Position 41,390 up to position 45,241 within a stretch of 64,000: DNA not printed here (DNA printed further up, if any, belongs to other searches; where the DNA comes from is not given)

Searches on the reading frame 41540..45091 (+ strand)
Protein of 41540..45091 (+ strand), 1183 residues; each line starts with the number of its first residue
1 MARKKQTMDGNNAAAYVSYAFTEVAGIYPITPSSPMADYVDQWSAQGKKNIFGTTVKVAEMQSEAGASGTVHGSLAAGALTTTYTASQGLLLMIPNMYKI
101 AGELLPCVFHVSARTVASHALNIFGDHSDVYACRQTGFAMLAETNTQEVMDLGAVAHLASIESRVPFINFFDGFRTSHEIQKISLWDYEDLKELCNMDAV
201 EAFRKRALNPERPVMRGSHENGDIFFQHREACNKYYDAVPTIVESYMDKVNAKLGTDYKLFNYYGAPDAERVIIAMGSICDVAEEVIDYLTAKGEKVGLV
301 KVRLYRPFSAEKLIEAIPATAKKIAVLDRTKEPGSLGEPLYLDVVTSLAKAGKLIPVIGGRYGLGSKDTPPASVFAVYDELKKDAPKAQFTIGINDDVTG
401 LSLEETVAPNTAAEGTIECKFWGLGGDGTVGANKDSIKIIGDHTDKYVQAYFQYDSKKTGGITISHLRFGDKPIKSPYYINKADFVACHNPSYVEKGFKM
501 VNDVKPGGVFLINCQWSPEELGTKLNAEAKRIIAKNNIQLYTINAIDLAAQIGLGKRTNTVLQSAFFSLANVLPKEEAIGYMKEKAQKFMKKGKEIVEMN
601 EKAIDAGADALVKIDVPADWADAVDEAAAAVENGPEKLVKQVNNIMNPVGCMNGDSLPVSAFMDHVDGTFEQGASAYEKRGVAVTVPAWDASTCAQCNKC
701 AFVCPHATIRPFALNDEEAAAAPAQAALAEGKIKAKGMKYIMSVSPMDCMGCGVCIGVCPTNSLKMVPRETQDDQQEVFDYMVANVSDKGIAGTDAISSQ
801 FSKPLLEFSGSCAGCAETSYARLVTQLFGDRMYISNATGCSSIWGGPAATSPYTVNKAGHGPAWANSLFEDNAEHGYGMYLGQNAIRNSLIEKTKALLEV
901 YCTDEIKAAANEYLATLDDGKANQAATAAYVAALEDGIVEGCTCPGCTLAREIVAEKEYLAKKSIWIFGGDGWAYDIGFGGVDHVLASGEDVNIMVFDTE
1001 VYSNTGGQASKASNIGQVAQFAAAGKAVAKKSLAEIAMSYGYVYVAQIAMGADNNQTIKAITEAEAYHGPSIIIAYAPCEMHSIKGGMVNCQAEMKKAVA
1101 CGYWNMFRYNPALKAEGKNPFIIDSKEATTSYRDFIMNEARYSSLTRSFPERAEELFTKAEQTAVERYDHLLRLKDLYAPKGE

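Call 91: search_protein_families(library=ncbifam, proteins=[window:41540-45091:+], max_evalue=0.00001)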
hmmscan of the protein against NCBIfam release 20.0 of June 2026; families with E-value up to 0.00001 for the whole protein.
window:41540-45091:+ (1183 aa): 36 families (the best 25 are shown)
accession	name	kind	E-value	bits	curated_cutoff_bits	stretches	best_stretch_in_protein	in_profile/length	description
TIGR02176.1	pyruv_ox_red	equivalog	0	1719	911.35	1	6-1174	2-1165/1167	pyruvate:ferredoxin (flavodoxin) oxidoreductase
NF040682.1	PorA_Arch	equivalog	4.6e-58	197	550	1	6-385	4-375/387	pyruvate synthase subunit PorA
NF007201.0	PRK09622.1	equivalog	1.1e-55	189.2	590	1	5-394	10-391/405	2-oxoacid:ferredoxin oxidoreductase subunit alpha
NF006233.0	PRK08367.1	equivalog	1.3e-42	146.1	625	1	5-369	4-360/394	pyruvate ferredoxin oxidoreductase subunit alpha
NF045764.1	PhenlGlyoxDHPadG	equivalog_domain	3.4e-40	137.8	700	1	8-374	5-372/398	NADH-dependent phenylglyoxylate dehydrogenase subunit alpha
NF006232.0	PRK08366.1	equivalog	3.6e-34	118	646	1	5-383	7-376/394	2-ketoisovalerate ferredoxin oxidoreductase subunit alpha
NF045791.1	OxalOxredalpha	equivalog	1.4e-23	83.6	500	1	8-383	7-377/395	oxalate oxidoreductase subunit alpha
NF008819.1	PRK11865.1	equivalog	2.9e-22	79.3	405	1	959-1149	88-281/300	pyruvate synthase subunit PorB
TIGR03710.1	OAFO_sf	subfamily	1.8e-19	69.8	482.75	2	4-328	192-521/561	2-oxoacid:acceptor oxidoreductase subunit alpha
NF008818.0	PRK11864.1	subfamily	2e-18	66.5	405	1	962-1148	92-276/300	3-methyl-2-oxobutanoate dehydrogenase subunit beta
NF006412.0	PRK08659.1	equivalog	2.2e-16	60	411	1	3-326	3-331/378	2-oxoacid:acceptor oxidoreductase subunit alpha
TIGR02175.1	PorC_KorC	subfamily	3.3e-15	56.3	81.1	1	417-599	2-170/177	2-oxoacid:acceptor oxidoreductase, gamma subunit, pyruvate/2-ketoisovalerate family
NF005507.0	PRK07119.1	subfamily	4.2e-13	48.8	399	1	4-170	3-168/352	3-methyl-2-oxobutanoate dehydrogenase subunit VorB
NF006321.0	PRK08534.1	equivalog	2.3e-12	47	225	1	417-605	2-171/181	pyruvate ferredoxin oxidoreductase subunit gamma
NF045792.1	OxalOxredbeta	equivalog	7.4e-12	44.9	590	1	962-1146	101-285/311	oxalate oxidoreductase subunit beta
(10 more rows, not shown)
